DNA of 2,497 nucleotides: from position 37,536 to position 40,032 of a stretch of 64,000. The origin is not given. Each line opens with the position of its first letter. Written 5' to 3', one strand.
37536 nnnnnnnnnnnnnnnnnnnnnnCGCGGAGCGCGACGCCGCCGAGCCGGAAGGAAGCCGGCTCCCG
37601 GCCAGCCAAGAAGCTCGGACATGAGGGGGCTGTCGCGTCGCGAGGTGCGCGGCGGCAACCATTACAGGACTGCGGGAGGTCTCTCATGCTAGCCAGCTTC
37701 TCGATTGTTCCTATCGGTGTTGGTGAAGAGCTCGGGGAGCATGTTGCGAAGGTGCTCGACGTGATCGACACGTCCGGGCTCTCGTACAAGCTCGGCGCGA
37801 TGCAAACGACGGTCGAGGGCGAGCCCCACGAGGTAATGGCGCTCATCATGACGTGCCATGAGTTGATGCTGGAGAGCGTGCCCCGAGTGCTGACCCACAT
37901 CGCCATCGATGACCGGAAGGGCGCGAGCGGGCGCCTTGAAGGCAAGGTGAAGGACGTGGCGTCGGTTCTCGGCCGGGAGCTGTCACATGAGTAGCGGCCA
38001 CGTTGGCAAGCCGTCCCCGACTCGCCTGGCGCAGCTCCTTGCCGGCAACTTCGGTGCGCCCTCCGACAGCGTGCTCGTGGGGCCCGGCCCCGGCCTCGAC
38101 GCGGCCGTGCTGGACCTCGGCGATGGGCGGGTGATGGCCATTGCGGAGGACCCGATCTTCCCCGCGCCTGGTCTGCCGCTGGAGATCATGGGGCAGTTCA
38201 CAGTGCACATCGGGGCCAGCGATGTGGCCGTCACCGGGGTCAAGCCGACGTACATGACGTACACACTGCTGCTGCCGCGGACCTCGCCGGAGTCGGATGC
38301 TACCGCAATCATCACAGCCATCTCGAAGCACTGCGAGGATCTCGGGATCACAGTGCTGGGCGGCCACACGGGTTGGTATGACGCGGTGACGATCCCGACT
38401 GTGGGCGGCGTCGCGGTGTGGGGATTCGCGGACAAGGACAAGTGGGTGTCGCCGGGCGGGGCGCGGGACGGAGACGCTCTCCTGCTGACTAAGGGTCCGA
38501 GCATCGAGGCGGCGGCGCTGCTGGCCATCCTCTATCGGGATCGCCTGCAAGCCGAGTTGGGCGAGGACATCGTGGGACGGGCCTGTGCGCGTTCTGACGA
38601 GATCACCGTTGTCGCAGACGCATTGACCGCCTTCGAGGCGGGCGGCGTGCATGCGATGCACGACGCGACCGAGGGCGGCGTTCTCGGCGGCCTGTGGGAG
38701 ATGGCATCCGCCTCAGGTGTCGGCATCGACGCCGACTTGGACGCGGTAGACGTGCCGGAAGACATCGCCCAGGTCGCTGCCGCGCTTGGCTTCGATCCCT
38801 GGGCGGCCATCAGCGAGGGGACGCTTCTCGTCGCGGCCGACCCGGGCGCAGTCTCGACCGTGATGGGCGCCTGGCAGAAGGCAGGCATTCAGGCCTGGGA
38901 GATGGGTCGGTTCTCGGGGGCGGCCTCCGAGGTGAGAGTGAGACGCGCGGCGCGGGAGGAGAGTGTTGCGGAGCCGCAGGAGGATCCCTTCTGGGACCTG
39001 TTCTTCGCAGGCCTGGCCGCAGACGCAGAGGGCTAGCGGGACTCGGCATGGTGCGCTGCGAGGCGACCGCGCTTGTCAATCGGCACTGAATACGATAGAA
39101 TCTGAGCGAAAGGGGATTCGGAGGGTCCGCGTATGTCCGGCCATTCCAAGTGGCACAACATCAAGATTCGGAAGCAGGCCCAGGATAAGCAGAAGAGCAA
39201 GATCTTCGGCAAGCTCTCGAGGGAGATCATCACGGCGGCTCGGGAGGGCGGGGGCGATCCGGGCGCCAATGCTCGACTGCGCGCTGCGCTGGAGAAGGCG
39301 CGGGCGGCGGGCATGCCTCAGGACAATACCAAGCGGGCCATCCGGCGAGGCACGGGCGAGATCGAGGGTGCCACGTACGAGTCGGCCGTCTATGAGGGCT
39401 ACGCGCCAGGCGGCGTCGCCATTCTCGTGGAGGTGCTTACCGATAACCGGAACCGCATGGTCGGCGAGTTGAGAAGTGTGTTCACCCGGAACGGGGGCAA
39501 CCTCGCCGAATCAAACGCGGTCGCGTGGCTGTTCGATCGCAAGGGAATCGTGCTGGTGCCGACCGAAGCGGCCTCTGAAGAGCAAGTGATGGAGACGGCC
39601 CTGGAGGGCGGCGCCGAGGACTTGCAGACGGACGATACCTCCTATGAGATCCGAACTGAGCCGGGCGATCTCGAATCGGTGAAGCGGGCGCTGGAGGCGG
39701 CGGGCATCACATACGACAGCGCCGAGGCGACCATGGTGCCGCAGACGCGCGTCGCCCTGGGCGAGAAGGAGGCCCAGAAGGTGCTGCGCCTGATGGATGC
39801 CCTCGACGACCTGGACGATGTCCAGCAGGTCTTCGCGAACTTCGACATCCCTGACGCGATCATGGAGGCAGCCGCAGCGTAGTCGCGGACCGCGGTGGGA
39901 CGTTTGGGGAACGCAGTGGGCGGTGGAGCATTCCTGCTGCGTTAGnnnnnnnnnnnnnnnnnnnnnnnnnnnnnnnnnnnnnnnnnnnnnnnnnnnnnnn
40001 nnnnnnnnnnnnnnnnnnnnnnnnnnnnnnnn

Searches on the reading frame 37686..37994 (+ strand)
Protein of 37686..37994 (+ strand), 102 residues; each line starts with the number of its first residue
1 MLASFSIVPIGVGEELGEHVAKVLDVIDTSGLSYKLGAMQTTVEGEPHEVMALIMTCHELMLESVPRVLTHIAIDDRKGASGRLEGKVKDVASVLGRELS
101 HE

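Call 4: search_protein_families(library=pfam, proteins=[window:37686-37994:+], max_evalue=0.01)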
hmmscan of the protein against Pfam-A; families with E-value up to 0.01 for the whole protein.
window:37686-37994:+ (102 aa): 1 family
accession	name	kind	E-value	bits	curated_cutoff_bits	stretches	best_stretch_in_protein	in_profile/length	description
PF01910.22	Thiamine_BP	-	6.2e-28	97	24.9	1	3-91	1-91/92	Thiamine-binding protein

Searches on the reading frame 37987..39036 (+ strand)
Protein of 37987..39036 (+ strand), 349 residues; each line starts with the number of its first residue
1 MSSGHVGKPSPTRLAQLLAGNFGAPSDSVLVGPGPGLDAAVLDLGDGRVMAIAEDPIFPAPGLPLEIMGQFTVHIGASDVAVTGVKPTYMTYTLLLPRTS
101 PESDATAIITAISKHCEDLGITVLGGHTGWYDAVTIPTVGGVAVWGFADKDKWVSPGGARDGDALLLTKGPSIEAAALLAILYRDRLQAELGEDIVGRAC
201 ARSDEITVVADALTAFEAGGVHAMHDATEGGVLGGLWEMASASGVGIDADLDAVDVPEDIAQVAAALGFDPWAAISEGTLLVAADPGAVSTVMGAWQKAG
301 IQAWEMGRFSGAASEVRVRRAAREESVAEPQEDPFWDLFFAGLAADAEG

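Call 4: search_protein_families(library=pfam, proteins=[window:37987-39036:+], max_evalue=0.01)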
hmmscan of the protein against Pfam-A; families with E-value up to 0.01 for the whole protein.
window:37987-39036:+ (349 aa): 2 families
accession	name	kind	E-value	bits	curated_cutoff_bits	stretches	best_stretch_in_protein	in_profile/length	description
PF02769.27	AIRS_C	-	8e-22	78.5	23.1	1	160-313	1-149/156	AIR synthase related protein, C-terminal domain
PF00586.29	AIRS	-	1.5e-14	54.8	24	1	38-143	3-108/112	AIR synthase related protein, N-terminal domain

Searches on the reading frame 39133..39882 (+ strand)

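Call 33: search_protein_families(library=pfam, proteins=[window:39133-39882:+], max_evalue=0.0001)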
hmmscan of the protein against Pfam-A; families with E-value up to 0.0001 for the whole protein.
window:39133-39882:+ (249 aa): 2 families
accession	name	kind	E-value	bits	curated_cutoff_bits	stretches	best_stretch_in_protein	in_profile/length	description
PF01709.26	Transcrip_reg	-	9e-60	201.5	27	1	82-237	1-160/160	TACO1/YebC second and third domain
PF20772.2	TACO1_YebC_N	-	1.3e-29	102.9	36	1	5-76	1-73/73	TACO1/YebC protein N-terminal domain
